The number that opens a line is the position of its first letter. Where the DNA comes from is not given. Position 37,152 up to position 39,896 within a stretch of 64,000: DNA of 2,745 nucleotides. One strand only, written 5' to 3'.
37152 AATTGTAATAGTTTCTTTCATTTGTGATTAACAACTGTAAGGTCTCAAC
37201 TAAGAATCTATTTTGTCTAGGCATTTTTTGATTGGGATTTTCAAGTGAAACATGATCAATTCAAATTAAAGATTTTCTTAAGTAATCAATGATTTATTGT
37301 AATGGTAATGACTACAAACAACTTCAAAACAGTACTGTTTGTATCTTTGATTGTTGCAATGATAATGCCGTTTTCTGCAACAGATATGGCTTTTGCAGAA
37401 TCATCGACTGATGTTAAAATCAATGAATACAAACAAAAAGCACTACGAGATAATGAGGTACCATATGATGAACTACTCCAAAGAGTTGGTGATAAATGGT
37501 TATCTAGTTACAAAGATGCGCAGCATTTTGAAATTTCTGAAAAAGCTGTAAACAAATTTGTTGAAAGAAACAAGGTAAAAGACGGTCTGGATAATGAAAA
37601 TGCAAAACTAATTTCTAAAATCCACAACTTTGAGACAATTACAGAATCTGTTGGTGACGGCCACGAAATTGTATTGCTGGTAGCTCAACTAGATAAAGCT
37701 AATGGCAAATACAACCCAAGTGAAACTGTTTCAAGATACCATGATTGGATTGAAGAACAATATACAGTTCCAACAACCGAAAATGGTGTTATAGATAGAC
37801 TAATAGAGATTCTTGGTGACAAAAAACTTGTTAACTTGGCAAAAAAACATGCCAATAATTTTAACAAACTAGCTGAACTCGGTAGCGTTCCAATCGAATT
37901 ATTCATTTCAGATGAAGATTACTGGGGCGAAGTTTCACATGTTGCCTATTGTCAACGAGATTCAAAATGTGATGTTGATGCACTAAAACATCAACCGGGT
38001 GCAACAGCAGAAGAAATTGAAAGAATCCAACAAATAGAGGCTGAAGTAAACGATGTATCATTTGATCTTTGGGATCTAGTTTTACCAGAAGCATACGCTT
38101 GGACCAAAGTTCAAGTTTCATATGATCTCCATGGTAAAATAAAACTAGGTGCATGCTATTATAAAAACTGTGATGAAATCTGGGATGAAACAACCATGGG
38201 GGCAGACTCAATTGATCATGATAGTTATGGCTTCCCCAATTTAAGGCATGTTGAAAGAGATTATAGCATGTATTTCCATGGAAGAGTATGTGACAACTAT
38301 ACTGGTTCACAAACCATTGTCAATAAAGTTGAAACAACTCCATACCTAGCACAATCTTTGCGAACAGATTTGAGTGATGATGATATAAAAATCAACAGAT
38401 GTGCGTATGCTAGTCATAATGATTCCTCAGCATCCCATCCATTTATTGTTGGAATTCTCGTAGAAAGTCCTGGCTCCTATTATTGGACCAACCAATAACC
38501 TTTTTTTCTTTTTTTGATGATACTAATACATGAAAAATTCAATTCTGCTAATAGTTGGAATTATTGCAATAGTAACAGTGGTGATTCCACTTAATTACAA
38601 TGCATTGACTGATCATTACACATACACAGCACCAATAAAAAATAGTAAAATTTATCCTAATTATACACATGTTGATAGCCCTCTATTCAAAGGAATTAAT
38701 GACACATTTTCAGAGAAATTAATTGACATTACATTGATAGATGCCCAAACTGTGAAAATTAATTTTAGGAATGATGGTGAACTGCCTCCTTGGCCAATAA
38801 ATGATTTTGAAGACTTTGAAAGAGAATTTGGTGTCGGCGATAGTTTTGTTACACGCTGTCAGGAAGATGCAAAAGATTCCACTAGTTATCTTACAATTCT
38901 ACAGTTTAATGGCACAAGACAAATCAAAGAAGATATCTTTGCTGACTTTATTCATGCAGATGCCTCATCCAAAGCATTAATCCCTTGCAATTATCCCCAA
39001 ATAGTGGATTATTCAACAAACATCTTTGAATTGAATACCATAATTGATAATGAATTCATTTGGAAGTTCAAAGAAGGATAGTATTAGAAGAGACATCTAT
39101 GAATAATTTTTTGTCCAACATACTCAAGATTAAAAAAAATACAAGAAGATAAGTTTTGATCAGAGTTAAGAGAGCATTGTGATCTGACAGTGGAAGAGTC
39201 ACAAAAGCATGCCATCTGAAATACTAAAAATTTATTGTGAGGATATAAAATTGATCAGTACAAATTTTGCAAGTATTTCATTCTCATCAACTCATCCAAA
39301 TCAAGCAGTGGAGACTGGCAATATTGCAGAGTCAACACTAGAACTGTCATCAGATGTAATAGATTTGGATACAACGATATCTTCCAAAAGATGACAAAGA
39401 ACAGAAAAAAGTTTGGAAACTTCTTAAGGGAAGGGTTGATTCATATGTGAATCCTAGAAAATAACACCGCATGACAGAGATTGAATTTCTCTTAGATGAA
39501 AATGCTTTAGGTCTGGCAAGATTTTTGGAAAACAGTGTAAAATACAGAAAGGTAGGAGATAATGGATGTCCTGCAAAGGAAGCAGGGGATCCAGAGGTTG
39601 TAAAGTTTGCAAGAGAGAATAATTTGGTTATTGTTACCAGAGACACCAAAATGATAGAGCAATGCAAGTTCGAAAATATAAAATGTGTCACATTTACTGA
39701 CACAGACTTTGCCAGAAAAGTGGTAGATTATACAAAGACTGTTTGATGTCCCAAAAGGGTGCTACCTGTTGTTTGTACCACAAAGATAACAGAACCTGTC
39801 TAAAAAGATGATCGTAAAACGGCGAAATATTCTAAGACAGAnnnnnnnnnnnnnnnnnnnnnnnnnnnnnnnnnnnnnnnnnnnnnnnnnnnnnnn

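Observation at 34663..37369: Shared promoter + signal-peptide cassette in inverted copies drives two unrelated secreted proteins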

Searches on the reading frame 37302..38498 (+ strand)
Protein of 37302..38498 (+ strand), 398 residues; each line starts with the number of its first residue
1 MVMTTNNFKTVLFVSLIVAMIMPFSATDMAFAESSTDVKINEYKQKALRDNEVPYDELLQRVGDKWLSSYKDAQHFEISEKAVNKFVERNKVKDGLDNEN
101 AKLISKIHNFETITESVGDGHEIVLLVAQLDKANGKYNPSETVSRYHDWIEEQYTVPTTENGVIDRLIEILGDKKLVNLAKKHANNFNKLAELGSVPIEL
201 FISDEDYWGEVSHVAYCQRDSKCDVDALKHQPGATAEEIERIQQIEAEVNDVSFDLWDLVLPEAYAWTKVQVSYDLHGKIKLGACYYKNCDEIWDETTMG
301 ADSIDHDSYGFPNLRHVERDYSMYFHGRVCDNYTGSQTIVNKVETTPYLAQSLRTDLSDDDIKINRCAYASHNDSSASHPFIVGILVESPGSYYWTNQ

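Call 6: search_protein_families(library=pfam, proteins=[window:37302-38498:+], max_evalue=0.1)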
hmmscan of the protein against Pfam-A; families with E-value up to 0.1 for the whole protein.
window:37302-38498:+ (398 aa): 1 family
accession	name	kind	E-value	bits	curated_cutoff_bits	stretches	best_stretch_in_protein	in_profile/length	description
PF22736.1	NNH5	-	0.056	13.9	27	0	71-113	81-123/134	NACHT N-terminal Helical domain 5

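Call 12: find_homologous_proteins(query=window:37302-38498:+, max_evalue=1)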
Query window:37302-38498:+ (398 aa): 18 proteins with E <= 1 among 2221 candidates.
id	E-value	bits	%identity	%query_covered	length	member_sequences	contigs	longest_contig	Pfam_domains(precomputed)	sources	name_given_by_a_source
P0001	3.1e-270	914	100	100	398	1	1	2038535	-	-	-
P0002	3.0e-197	673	71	100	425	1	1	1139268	-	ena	-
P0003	4.3e-181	620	70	97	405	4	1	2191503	-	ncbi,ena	-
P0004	1.9e-178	612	77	88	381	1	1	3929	-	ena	-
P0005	4.7e-167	574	68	90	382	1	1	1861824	-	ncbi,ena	-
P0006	9.5e-141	487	58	99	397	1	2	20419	-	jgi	jgi:hypothetical protein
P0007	1.9e-135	470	55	96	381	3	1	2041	-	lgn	-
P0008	6.2e-135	468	72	71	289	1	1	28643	-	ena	-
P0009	1.8e-124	434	52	99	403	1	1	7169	-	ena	-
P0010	5.9e-112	393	49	99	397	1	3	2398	-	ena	-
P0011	5.5e-109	383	46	98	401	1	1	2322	-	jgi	-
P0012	2.3e-95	338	44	95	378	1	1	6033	-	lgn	-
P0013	5.0e-94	334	40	97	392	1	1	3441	-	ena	-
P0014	3.5e-93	331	41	98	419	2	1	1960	-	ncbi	-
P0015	7.0e-82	294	59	57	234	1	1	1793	-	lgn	-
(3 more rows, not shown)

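Call 20: search_protein_families(library=ncbifam, proteins=[window:37302-38498:+], max_evalue=1)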
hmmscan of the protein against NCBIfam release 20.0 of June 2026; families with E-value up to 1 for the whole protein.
window:37302-38498:+ (398 aa): 0 families

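Call 21: find_encoding_contigs(protein=P0003, flank=10000, max_places=3)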
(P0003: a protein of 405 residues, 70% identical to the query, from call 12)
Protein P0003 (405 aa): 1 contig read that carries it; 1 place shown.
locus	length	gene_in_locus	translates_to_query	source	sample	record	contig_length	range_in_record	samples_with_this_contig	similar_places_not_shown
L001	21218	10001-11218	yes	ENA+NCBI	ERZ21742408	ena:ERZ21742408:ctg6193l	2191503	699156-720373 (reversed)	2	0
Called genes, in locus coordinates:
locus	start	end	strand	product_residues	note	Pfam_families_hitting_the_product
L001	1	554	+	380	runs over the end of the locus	PF14306:PUA_2, PF01747:ATP-sulfurylase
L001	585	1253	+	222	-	-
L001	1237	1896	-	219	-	PF00730:HhH-GPD, PF00633:HHH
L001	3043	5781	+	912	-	PF00270:DEAD, PF04851:ResIII, PF18766:SWI2_SNF2, PF00271:Helicase_C (weak), PF08463:EcoEI_R_C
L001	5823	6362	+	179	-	PF00352:TBP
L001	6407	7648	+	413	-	PF01420:Methylase_S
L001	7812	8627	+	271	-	-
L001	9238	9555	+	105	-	-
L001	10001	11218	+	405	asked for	-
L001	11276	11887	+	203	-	-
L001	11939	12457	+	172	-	-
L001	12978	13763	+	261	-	-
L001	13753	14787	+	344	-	PF00294:PfkB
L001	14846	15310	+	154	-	-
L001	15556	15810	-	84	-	-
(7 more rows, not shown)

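Call 22: find_encoding_contigs(protein=P0002, flank=10000, max_places=3)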
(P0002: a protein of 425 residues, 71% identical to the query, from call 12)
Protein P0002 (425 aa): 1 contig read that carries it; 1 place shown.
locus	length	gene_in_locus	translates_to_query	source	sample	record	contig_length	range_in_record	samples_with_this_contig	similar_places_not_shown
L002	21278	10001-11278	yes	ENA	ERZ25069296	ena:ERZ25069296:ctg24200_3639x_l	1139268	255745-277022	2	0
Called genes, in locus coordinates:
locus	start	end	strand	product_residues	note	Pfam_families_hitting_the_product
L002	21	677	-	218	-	PF00665:rve (weak), PF13610:DDE_Tnp_IS240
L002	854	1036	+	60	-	-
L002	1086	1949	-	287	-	-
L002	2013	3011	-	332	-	PF13518:HTH_28 (weak), PF13551:HTH_29 (faint), PF13565:HTH_32, PF13592:HTH_33, PF13358:DDE_3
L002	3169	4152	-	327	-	PF01609:DDE_Tnp_1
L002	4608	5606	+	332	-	PF13358:DDE_3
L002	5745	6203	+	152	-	-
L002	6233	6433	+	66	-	-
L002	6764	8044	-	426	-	PF20042:DUF6444 (faint), PF03050:DDE_Tnp_IS66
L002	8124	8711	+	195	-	-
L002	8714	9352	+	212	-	-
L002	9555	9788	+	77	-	PF01548:DEDD_Tnp_IS110 (weak)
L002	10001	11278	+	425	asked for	-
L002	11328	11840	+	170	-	-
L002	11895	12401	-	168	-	PF13358:DDE_3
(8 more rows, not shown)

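Call 23: find_encoding_contigs(protein=P0005, flank=10000, max_places=3)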
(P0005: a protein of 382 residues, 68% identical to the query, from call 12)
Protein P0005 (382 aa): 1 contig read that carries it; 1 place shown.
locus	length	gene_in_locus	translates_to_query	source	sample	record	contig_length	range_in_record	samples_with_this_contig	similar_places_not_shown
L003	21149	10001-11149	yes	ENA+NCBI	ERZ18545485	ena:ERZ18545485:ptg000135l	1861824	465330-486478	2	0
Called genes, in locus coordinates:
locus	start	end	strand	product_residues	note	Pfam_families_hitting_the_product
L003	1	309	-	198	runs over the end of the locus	PF00227:Proteasome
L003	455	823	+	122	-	PF07681:DoxX, PF13564:DoxX_2 (weak)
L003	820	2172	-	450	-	PF01546:Peptidase_M20, PF07687:M20_dimer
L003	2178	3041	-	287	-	PF01256:Carb_kinase, PF02110:HK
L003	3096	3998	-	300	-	-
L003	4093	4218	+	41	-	-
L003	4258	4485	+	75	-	-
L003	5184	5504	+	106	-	-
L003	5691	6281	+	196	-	-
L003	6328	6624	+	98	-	-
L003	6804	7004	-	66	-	-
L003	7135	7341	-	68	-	-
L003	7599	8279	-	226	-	-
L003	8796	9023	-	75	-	-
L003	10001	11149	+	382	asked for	-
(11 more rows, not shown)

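Call 39: predict_structure(alignment_id=A2)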
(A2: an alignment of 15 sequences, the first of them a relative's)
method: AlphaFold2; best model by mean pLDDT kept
length: 398 residues; sequences in the alignment: 15
mean_pLDDT: 77.9   pTM: 0.77
mean pLDDT of the five models: 77.9, 77.5, 77.0, 76.6, 72.7
residues with pLDDT >= 90: 96; 70-90: 206; 50-70: 49; < 50: 47
segments of 3 or more residues with pLDDT < 50: 1-32, 251-254, 262-264, 351-354
pLDDT, mean of each block of 10 residues (from residue 1): 33 37 37 71 92 90 74 82 85 86 94 88 95 92 95 87 91 89 96 90 85 86 78 77 76 50 64 89 76 86 78 58 84 82 79 55 77 66 81 83
secondary structure, 60 per line:
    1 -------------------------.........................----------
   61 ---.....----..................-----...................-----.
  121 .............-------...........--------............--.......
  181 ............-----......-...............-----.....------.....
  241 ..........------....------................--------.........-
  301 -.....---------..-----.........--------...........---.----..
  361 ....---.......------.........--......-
elements in order: H26-50 H64-68 H73-90 H96-114 H120-133 H141-151 H160-171 H174-192 H198-203 H205-219 H225-229 H236-250 H257-260 E267-282 E291-299 E302-306 E323-331 E340-350 E359-364 E368-374 E381-389 E392-397

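Call 43: fold_search(model_id=the predicted structure, library=pdb)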
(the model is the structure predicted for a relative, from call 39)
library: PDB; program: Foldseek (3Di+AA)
matches with E <= 10: 822; with E <= 0.001: 0
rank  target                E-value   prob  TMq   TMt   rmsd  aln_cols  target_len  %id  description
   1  1wcu                  1.2e-02  0.14  0.08  0.17  17.6       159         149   12  CBM29_1, A Family 29 Carbohydrate Binding Module from Piromyces equi (released 2005-03-31)
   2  9jsl_E                2.4e-02  0.20  0.11  0.09  20.9       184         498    8  Clostridium perfringens iota toxin pore Ib in prepore V state (released 2025-05-14)
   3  7knc                  2.4e-02  0.15  0.12  0.07  14.2       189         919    6  Crystal structure of the GH31 alpha-xylosidase (Xac1773) from Xanthomonas citri (released 2021-05-26)
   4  8qq7                  4.4e-02  0.10  0.12  0.12  23.5       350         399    8  Structure of SpNOX: a Bacterial NADPH oxidase (released 2024-05-08)
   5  6gjt_A                4.6e-02  0.18  0.11  0.21  22.5       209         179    9  Chlamydia protein Pgp3 studied at high resolution in a new crystal form (released 2018-07-25)
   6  6d3n                  4.9e-02  0.47  0.12  0.29  18.6       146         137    8  Crystal structure of h4-1BB ligand (released 2018-05-09)
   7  6cu0_E                5.2e-02  0.60  0.13  0.31  17.1       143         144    8  Crystal structure of 4-1BBL/4-1BB (C121S) complex in P21 space group (released 2018-05-09)
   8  5vi0_A                5.5e-02  0.09  0.12  0.13  20.7       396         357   10  Pseudomonas fluorescens alkylpurine DNA glycosylase AlkC bound to DNA containing an abasic site analog (released 2017-10-25)
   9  9jsl_D                5.8e-02  0.20  0.11  0.10  19.0       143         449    9  Clostridium perfringens iota toxin pore Ib in prepore V state (released 2025-05-14)
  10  9jsh_C                6.1e-02  0.12  0.10  0.08  19.2       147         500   10  Clostridium perfringens iota toxin pore Ib in prepore III state (released 2025-05-14)
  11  9jsm_F                7.2e-02  0.12  0.10  0.08  19.0       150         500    7  Clostridium perfringens iota toxin pore Ib in prepore VI state (released 2025-05-14)
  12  6cpr_C                8.0e-02  0.25  0.12  0.27  16.7       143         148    8  Crystal structure of 4-1BBL/4-1BB complex in C2 space group (released 2018-05-09)
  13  8dwu_C                8.0e-02  0.14  0.11  0.13  13.5       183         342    6  SPOP W22R Form 1 (released 2023-01-18)
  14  6gjt_E                9.5e-02  0.20  0.12  0.23  23.3       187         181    9  Chlamydia protein Pgp3 studied at high resolution in a new crystal form (released 2018-07-25)
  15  6gjt_B                1.0e-01  0.20  0.12  0.23  19.6       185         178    9  Chlamydia protein Pgp3 studied at high resolution in a new crystal form (released 2018-07-25)
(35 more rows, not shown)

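Call 48: find_encoding_contigs(protein=P0001, flank=1000, max_places=5)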
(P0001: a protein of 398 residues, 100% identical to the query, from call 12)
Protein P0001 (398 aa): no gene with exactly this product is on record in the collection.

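Call 94: search_solved_structures(query=A2, max_evalue=1)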
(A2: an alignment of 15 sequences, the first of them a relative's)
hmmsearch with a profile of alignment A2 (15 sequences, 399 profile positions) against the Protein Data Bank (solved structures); distinct sequences matched with E-value up to 1: 0.

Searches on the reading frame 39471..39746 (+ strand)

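Call 6: search_protein_families(library=pfam, proteins=[window:39471-39746:+], max_evalue=0.1)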
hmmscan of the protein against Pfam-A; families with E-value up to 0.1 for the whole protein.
window:39471-39746:+ (91 aa): 3 families
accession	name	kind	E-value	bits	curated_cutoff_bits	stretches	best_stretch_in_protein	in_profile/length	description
PF18480.7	DUF5615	-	4.7e-05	23.7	23.8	1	6-61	3-58/110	Domain of unknown function (DUF5615)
PF01927.22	Mut7-C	-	0.00016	22.2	23.3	1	6-86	3-75/146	Mut7-C RNAse domain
PF18478.7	PIN_10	-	0.0041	17.6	26.2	1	5-61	2-62/84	PIN like domain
